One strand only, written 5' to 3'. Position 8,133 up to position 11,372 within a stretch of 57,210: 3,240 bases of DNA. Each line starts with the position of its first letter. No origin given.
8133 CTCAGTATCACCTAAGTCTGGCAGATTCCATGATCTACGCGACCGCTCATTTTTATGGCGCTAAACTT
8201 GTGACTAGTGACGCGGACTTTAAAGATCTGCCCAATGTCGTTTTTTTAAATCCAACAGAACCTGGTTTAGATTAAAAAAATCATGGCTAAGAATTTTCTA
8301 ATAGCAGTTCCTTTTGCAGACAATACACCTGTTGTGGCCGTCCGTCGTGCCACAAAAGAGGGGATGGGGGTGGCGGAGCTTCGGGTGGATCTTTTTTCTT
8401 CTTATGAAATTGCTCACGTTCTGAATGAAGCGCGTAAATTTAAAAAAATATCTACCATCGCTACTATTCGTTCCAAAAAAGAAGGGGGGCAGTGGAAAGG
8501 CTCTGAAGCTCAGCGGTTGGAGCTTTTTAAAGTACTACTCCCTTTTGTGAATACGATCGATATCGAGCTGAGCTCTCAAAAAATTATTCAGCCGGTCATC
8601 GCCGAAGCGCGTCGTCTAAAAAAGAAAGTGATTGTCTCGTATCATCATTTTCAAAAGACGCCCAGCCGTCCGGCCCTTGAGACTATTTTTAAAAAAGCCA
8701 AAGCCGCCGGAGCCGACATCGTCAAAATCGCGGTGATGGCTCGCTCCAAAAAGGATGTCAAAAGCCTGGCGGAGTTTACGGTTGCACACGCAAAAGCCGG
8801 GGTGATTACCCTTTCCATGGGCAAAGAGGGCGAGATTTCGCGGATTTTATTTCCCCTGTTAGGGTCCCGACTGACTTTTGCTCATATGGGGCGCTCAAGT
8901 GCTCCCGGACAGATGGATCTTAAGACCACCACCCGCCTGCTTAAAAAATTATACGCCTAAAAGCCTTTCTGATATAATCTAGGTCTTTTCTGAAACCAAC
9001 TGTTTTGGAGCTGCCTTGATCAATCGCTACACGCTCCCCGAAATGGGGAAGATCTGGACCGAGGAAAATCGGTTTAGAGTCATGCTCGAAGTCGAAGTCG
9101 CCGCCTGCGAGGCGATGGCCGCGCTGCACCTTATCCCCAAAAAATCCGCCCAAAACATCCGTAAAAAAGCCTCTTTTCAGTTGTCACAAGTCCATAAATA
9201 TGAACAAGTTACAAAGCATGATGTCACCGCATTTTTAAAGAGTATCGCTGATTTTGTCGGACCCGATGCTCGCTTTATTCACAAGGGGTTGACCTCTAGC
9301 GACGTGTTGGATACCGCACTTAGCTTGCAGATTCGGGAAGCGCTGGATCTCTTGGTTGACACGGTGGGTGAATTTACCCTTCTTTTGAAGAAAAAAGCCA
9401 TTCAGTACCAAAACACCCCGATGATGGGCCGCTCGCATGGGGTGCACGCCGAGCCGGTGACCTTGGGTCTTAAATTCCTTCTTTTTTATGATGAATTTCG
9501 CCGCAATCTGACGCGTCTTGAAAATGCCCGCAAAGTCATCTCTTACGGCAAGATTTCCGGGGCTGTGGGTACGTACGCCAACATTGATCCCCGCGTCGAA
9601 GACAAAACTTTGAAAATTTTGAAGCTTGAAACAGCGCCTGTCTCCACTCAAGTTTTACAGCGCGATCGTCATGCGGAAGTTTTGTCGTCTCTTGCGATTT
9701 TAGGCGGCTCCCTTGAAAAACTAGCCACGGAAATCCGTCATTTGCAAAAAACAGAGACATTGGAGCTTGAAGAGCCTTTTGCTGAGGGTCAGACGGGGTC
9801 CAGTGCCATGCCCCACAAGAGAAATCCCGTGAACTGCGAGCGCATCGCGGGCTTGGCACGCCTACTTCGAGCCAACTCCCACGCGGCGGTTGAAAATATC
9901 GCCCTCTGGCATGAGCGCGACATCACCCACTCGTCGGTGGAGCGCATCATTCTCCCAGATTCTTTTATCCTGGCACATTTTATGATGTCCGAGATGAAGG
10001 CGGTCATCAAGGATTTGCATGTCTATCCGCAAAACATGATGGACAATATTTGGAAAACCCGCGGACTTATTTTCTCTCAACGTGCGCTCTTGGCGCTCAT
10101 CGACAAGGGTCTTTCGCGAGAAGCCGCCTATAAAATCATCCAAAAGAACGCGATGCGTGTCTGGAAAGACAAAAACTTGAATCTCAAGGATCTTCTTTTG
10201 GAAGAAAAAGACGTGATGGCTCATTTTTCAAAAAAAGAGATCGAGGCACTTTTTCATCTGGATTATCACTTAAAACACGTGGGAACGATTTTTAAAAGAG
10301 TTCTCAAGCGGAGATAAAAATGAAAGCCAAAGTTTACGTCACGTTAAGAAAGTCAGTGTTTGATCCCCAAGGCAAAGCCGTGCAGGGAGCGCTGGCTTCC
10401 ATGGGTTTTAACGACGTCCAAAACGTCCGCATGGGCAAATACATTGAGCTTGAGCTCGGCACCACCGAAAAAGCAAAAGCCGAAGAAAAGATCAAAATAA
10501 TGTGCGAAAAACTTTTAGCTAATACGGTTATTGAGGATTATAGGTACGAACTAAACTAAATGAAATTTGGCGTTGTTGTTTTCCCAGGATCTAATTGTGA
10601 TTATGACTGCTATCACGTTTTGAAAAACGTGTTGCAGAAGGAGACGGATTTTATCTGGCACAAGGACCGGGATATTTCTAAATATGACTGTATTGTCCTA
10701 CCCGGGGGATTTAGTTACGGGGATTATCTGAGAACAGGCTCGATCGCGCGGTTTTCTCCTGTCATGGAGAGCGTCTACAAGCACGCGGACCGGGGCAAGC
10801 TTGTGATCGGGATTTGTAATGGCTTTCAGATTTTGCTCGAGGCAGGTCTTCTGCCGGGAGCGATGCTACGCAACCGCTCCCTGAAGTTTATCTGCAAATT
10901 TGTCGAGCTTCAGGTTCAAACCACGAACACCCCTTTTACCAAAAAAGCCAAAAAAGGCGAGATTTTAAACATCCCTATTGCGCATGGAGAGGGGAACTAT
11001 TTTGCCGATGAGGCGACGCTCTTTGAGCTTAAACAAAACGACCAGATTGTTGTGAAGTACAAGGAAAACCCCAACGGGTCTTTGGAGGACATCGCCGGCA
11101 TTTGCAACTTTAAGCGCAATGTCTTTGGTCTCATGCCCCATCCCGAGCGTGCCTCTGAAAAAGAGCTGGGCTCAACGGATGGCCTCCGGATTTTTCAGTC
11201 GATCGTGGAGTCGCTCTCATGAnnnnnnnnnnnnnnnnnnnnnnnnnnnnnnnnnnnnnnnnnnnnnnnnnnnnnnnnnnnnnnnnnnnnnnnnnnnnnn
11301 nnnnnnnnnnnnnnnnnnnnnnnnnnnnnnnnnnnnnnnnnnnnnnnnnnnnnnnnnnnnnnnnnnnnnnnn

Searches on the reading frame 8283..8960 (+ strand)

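Call 88: search_protein_families(library=pfam, proteins=[window:8283-8960:+], max_evalue=0.00001)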
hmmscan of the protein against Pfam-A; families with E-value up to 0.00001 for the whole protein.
window:8283-8960:+ (225 aa): 1 family
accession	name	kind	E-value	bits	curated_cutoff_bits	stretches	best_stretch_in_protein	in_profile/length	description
PF01487.21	DHquinase_I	-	1.4e-54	186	22.2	1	20-220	16-230/230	Type I 3-dehydroquinase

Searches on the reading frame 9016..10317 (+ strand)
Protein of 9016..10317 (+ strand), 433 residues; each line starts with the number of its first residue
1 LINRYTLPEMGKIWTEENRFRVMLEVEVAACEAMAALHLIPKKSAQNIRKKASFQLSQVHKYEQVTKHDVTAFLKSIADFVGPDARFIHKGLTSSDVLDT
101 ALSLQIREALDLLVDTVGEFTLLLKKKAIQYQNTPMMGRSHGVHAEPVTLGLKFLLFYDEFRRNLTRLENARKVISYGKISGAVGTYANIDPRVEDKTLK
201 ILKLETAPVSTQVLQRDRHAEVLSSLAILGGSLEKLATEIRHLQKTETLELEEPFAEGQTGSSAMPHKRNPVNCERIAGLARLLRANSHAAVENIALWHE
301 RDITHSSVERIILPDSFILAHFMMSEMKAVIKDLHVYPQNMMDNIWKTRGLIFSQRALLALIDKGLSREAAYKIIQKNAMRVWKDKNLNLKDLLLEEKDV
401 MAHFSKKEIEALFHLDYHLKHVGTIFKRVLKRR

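Call 88: search_protein_families(library=pfam, proteins=[window:9016-10317:+], max_evalue=0.00001)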
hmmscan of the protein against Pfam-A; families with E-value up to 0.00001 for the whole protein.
window:9016-10317:+ (433 aa): 2 families
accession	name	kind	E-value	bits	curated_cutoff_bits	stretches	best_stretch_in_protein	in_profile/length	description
PF00206.25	Lyase_1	-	2.6e-59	201.6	27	1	7-281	7-307/312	Lyase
PF10397.14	ADSL_C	-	2.4e-25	89.1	32.7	1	350-429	1-79/79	Adenylosuccinate lyase C-terminus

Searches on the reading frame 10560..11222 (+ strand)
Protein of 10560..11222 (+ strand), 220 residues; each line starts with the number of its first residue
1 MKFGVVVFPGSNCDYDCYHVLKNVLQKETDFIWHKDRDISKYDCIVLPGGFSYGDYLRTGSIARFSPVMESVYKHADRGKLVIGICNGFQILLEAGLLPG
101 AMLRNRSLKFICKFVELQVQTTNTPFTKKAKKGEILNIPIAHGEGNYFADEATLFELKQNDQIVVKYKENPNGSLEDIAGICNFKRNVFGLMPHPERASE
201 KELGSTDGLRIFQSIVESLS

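Call 88: search_protein_families(library=pfam, proteins=[window:10560-11222:+], max_evalue=0.00001)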
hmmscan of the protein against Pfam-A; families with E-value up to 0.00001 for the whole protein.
window:10560-11222:+ (220 aa): 3 families
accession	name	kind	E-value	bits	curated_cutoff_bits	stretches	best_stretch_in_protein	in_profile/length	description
PF13507.12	GATase_5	-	1.2e-38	133.2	27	1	4-201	5-232/260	CobB/CobQ-like glutamine amidotransferase domain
PF01965.30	DJ-1_PfpI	-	1.2e-09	38.6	26.6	1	38-100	58-115/165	DJ-1/PfpI family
PF07685.20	GATase_3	-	6.7e-08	32.8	27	1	19-93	17-89/196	CobB/CobQ-like glutamine amidotransferase domain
